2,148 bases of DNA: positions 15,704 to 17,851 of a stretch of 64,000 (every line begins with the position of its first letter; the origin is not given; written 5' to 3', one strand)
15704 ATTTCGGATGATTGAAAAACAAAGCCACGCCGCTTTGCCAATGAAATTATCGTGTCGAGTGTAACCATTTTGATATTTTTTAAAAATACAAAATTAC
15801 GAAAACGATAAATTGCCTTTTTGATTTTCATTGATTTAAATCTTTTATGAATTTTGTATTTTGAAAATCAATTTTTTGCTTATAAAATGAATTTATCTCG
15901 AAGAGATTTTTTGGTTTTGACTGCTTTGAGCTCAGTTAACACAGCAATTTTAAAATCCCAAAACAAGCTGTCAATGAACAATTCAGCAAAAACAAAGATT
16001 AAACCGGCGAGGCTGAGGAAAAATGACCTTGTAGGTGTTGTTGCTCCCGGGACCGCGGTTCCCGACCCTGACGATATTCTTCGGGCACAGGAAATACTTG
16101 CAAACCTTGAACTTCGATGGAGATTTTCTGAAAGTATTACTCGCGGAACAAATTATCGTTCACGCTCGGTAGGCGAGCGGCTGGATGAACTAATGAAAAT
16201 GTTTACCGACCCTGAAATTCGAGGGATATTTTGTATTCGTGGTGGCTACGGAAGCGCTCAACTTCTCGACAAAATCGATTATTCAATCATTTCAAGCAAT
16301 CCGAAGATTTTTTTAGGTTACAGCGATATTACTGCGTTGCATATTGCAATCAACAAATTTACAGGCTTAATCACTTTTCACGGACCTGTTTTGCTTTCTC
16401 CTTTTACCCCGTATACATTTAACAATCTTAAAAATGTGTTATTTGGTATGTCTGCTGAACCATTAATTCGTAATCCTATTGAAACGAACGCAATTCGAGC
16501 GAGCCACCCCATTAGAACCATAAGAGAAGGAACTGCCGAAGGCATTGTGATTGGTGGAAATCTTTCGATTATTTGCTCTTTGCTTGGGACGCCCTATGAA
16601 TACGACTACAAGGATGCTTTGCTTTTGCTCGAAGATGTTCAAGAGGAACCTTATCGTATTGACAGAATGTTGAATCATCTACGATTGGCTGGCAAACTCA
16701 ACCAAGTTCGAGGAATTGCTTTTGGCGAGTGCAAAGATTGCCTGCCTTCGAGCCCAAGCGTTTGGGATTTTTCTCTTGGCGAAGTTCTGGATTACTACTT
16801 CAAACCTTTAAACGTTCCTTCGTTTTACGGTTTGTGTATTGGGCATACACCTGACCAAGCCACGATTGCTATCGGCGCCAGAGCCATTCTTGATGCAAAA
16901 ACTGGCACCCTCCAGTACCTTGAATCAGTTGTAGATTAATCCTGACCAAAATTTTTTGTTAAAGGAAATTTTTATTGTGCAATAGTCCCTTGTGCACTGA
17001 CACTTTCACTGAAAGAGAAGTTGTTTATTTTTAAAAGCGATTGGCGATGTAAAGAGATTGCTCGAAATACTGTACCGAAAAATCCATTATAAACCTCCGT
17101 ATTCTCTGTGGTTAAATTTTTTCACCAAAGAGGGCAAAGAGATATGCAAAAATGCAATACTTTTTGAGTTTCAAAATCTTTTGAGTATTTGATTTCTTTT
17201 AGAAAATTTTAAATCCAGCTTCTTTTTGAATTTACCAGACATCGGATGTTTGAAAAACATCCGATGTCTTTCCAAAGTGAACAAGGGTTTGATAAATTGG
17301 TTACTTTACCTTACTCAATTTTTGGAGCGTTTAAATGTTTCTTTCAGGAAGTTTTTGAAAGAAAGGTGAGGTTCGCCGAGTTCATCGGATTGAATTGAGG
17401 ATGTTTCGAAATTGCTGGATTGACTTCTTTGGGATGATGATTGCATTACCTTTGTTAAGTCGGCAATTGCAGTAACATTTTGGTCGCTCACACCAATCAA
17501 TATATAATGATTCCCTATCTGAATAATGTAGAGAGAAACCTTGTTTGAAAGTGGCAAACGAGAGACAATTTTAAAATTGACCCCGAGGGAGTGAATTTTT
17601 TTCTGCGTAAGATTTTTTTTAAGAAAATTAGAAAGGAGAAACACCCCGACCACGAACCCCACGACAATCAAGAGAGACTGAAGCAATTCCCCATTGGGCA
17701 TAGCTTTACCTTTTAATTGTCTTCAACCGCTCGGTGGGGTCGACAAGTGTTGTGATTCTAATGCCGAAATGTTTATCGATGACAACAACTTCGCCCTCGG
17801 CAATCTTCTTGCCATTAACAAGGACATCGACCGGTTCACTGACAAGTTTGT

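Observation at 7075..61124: Family of 33-bp perfect palindromes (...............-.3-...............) dispersed in intergenic DNA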

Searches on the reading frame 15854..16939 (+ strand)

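Call 8: search_protein_families(library=pfam, proteins=[window:15854-16939:+])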
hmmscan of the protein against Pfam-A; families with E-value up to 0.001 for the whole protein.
window:15854-16939:+ (361 aa): 2 families
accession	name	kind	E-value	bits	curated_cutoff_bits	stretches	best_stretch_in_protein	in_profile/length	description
PF17676.7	Peptidase_S66C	-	1.5e-35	122.8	23.7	1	229-345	1-119/120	LD-carboxypeptidase C-terminal domain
PF02016.21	Peptidase_S66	-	2.3e-35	121.8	25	1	60-177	1-121/121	LD-carboxypeptidase N-terminal domain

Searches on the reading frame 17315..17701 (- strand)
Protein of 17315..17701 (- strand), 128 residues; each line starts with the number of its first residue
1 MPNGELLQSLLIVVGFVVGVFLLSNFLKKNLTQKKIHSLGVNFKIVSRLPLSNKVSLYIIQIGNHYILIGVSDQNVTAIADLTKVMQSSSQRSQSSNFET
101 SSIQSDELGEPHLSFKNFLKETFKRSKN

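Call 8: search_protein_families(library=pfam, proteins=[window:17315-17701:-])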
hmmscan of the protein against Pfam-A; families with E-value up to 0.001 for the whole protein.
window:17315-17701:- (128 aa): 1 family
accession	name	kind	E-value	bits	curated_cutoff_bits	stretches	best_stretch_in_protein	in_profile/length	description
PF04347.18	FliO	-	1.1e-12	48.3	22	1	35-122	14-89/91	Flagellar biosynthesis protein, FliO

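Call 85: find_encoding_contigs(protein=window:17315-17701:-, flank=1500, max_places=8)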
Protein window:17315-17701:- (128 aa): 23 contigs read that carry it; 3 places shown.
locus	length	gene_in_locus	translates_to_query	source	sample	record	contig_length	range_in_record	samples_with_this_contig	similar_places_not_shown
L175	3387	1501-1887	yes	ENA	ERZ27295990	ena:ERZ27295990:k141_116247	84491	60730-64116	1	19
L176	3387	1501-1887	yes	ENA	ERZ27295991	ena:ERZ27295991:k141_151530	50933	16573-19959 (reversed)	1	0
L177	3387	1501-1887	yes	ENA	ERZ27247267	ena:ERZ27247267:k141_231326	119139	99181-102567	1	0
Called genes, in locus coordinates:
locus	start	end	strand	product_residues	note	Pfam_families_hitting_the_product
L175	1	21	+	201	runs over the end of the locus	PF03748:FliL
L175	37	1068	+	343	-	PF02154:FliM, PF01052:FliMN_C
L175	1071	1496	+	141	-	PF28396:SepQ_C (weak), PF01052:FliMN_C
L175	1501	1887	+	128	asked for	PF04347:FliO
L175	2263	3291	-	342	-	PF02016:Peptidase_S66, PF17676:Peptidase_S66C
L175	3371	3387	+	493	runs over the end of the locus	PF28494:GlyRS_ins_1, PF00587:tRNA-synt_2b, PF03129:HGTP_anticodon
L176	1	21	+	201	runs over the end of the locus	PF03748:FliL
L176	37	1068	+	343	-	PF02154:FliM, PF01052:FliMN_C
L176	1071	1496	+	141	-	PF28396:SepQ_C (weak), PF01052:FliMN_C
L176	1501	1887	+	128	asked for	PF04347:FliO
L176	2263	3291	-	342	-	PF02016:Peptidase_S66, PF17676:Peptidase_S66C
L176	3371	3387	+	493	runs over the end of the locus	PF28494:GlyRS_ins_1, PF00587:tRNA-synt_2b, PF03129:HGTP_anticodon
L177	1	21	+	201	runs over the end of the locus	PF03748:FliL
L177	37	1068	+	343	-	PF02154:FliM, PF01052:FliMN_C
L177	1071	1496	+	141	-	PF28396:SepQ_C (weak), PF01052:FliMN_C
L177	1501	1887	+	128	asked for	PF04347:FliO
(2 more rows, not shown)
